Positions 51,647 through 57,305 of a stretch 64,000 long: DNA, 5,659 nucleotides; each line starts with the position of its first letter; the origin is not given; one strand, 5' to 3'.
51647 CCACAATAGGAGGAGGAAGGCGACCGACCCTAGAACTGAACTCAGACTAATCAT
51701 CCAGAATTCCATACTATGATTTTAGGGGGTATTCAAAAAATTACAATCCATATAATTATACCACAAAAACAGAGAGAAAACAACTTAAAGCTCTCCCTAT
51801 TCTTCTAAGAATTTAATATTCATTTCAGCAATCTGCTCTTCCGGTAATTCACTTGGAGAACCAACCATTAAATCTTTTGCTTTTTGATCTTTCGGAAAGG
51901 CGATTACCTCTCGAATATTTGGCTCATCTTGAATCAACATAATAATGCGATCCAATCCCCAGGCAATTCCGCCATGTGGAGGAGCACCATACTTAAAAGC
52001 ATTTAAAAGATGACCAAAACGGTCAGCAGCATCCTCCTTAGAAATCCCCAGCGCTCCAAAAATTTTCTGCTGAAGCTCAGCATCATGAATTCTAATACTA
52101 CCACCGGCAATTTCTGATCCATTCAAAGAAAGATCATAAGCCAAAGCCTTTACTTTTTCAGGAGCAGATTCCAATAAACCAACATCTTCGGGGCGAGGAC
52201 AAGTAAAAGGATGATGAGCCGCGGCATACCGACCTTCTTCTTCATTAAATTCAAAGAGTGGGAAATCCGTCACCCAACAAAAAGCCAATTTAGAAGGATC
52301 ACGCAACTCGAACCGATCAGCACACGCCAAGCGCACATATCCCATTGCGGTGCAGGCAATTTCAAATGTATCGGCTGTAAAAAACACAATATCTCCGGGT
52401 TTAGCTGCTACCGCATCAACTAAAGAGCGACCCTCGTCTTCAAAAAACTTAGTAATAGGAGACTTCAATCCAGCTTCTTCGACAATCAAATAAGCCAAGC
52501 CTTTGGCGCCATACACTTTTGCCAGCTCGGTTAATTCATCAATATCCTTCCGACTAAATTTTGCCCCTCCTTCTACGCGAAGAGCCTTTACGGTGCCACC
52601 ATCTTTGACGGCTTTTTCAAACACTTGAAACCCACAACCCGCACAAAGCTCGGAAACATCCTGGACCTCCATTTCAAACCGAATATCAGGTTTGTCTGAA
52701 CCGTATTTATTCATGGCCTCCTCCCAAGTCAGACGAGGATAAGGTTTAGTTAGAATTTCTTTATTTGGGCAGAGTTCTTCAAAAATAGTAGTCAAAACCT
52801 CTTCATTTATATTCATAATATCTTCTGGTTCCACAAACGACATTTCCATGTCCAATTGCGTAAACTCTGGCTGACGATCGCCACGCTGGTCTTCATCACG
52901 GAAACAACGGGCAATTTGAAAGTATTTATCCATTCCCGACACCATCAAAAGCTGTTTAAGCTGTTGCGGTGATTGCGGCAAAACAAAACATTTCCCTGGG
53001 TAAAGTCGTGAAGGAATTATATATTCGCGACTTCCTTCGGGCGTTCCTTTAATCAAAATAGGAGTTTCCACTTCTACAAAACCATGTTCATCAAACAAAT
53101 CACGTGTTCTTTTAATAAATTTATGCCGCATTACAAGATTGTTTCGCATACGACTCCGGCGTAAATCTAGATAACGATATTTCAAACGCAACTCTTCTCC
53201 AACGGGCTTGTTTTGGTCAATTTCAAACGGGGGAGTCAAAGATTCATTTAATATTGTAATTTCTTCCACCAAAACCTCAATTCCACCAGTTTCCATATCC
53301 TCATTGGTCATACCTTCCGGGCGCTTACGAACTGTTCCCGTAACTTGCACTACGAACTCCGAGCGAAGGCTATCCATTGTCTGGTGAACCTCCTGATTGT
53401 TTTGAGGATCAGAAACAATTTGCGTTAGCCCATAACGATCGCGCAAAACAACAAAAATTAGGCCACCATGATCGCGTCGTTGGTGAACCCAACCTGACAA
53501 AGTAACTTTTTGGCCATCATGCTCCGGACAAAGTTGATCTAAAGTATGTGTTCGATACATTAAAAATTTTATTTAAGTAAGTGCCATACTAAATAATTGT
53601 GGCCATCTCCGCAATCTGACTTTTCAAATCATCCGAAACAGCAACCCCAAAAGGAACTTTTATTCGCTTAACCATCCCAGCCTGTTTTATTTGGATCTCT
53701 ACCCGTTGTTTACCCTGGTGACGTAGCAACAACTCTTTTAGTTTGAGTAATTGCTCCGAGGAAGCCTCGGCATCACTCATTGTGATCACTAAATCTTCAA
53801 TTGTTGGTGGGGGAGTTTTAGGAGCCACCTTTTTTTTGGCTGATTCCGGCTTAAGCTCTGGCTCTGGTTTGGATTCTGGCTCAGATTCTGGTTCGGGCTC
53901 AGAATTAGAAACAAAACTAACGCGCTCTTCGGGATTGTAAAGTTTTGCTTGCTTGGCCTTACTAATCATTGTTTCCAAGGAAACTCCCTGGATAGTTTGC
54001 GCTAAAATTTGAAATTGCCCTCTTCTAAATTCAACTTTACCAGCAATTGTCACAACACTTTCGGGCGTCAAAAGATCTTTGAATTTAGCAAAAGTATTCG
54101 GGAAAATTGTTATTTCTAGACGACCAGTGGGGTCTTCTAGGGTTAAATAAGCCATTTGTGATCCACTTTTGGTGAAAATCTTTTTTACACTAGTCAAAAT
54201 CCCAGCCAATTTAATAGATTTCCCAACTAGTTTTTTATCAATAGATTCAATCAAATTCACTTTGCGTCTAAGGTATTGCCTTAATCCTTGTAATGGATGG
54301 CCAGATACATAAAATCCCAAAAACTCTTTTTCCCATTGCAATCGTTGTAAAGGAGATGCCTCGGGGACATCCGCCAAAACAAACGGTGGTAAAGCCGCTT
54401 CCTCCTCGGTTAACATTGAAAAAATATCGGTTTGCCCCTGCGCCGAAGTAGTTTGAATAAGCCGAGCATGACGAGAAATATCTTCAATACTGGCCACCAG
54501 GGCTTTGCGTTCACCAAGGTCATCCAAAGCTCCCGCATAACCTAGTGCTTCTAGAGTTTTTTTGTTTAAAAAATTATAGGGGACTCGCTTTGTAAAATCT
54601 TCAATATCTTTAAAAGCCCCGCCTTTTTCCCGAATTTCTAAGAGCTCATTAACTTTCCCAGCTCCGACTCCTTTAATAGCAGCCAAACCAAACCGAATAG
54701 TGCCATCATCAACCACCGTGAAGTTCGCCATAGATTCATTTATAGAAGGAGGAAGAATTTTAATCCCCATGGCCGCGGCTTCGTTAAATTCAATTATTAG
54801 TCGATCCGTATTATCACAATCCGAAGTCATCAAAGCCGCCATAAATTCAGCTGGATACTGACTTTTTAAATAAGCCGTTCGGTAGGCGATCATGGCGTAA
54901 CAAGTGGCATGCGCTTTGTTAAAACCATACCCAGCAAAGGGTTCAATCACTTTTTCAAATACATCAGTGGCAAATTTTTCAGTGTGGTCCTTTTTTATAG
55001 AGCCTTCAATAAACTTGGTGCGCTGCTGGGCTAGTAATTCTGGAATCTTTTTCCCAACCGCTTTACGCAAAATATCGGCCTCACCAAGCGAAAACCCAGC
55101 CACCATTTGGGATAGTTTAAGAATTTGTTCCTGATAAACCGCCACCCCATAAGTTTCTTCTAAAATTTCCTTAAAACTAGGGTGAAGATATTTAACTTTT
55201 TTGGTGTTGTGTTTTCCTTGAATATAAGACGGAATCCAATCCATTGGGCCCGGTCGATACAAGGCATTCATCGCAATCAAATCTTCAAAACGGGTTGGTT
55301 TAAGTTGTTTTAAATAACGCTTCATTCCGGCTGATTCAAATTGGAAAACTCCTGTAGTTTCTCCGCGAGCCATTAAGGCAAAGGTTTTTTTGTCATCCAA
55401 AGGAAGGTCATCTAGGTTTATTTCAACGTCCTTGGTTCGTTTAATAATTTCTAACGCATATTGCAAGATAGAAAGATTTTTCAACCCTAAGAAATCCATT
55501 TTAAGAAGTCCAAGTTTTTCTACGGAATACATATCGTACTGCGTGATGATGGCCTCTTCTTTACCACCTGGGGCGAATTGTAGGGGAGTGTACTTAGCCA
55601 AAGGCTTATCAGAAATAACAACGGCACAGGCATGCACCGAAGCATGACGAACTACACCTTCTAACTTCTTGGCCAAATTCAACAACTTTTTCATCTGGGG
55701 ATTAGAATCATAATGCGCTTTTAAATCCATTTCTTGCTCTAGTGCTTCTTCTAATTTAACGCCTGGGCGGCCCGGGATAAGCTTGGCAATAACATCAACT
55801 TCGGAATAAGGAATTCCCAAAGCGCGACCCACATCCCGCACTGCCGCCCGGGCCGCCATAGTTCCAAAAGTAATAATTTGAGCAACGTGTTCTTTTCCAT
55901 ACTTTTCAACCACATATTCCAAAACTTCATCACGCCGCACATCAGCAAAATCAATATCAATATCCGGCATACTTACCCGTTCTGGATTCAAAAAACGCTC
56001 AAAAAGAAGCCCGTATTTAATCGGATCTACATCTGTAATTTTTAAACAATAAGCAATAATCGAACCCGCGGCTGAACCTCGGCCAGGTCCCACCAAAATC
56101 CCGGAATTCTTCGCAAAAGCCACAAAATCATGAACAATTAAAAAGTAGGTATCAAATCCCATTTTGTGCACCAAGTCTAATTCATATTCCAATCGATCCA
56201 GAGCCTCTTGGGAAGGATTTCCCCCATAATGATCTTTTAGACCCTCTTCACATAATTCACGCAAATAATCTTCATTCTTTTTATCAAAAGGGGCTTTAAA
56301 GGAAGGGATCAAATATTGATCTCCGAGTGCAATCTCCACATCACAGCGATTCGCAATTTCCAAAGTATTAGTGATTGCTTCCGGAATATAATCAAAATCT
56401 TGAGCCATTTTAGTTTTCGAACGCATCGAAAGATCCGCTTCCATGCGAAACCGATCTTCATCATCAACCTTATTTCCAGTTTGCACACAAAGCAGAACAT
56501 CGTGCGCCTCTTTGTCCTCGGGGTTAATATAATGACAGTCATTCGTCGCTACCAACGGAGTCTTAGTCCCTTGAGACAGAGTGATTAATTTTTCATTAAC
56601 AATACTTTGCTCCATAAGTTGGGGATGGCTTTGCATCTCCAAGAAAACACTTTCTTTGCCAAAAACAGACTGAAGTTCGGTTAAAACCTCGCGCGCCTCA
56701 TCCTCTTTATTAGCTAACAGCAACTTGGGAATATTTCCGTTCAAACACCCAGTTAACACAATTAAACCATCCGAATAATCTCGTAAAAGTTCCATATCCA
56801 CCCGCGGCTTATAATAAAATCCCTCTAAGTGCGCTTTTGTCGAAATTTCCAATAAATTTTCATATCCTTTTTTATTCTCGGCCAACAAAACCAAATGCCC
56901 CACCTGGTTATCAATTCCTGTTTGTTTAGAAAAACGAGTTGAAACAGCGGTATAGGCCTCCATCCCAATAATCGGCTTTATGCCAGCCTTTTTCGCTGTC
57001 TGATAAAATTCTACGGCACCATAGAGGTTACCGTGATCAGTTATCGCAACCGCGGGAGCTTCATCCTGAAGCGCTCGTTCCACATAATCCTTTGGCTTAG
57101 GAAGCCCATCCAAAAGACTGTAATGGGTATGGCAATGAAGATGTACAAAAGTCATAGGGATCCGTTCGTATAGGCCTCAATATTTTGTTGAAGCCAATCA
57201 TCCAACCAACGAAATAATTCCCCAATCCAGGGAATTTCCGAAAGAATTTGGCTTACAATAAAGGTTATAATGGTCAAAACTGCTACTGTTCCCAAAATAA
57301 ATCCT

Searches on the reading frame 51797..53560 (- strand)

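Call 118: search_protein_families(library=pfam, proteins=[window:51797-53560:-], max_evalue=0.001)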
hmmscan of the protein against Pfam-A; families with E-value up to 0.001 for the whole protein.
window:51797-53560:- (587 aa): 3 families
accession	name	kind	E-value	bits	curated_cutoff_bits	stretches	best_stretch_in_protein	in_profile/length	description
PF00152.25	tRNA-synt_2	-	4.1e-117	391.1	25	1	122-559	2-308/308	tRNA synthetases class II (D, K and N)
PF02938.19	GAD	-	2.1e-28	98.9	23.4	1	314-406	1-95/95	GAD domain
PF01336.31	tRNA_anti-codon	-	1.8e-18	66.7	27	1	19-104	1-75/75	OB-fold nucleic acid binding domain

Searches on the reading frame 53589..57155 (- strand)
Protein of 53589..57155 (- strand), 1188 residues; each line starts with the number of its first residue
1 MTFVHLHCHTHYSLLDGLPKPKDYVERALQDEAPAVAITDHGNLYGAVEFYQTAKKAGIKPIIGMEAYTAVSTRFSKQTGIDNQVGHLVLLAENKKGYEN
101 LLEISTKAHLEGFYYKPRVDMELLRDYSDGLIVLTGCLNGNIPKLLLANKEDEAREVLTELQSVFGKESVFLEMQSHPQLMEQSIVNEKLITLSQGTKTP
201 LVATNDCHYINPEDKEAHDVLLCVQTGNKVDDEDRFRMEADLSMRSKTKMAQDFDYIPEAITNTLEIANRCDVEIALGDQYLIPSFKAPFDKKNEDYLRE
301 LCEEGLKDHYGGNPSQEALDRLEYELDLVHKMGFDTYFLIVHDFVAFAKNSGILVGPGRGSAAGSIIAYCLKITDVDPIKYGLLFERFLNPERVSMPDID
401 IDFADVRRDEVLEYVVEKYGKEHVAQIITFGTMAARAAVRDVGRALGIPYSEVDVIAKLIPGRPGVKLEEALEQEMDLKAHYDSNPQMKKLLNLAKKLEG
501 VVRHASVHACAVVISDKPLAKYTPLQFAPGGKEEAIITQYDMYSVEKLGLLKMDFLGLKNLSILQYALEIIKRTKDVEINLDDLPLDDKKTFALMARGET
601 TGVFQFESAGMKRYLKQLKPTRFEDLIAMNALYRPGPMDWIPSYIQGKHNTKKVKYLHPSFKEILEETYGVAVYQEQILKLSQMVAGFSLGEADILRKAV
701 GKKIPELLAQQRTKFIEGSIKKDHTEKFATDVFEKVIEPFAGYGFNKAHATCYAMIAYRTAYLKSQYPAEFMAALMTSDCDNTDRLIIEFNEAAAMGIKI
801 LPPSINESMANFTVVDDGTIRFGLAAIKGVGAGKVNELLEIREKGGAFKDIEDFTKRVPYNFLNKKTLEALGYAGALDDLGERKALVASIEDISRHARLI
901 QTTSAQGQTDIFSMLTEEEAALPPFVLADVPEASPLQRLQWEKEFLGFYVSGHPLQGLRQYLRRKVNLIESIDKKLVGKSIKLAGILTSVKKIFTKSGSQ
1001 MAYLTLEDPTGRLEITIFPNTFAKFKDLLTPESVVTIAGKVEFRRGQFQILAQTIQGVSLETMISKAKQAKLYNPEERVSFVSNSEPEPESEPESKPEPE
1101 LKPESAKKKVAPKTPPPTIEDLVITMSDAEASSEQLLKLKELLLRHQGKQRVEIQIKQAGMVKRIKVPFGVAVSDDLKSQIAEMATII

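Call 115: search_protein_families(library=pfam, proteins=[window:53589-57155:-], max_evalue=0.00001)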
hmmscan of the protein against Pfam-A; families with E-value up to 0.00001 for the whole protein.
window:53589-57155:- (1188 aa): 5 families
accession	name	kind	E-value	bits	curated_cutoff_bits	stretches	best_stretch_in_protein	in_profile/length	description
PF07733.18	DNA_pol3_alpha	-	6.3e-109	364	23.9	1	296-557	1-260/260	Bacterial DNA polymerase III alpha NTPase domain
PF17657.6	DNA_pol3_finger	-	1.2e-62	210.5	22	1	560-722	1-165/166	Bacterial DNA polymerase III alpha subunit finger domain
PF02811.25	PHP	-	6.4e-57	192.9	26.4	1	5-177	1-164/164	PHP domain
PF14579.12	HHH_6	-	7.9e-27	93.7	25.6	1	797-884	1-87/90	Helix-hairpin-helix motif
PF01336.31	tRNA_anti-codon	-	1.1e-14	54.5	27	1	982-1056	2-73/75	OB-fold nucleic acid binding domain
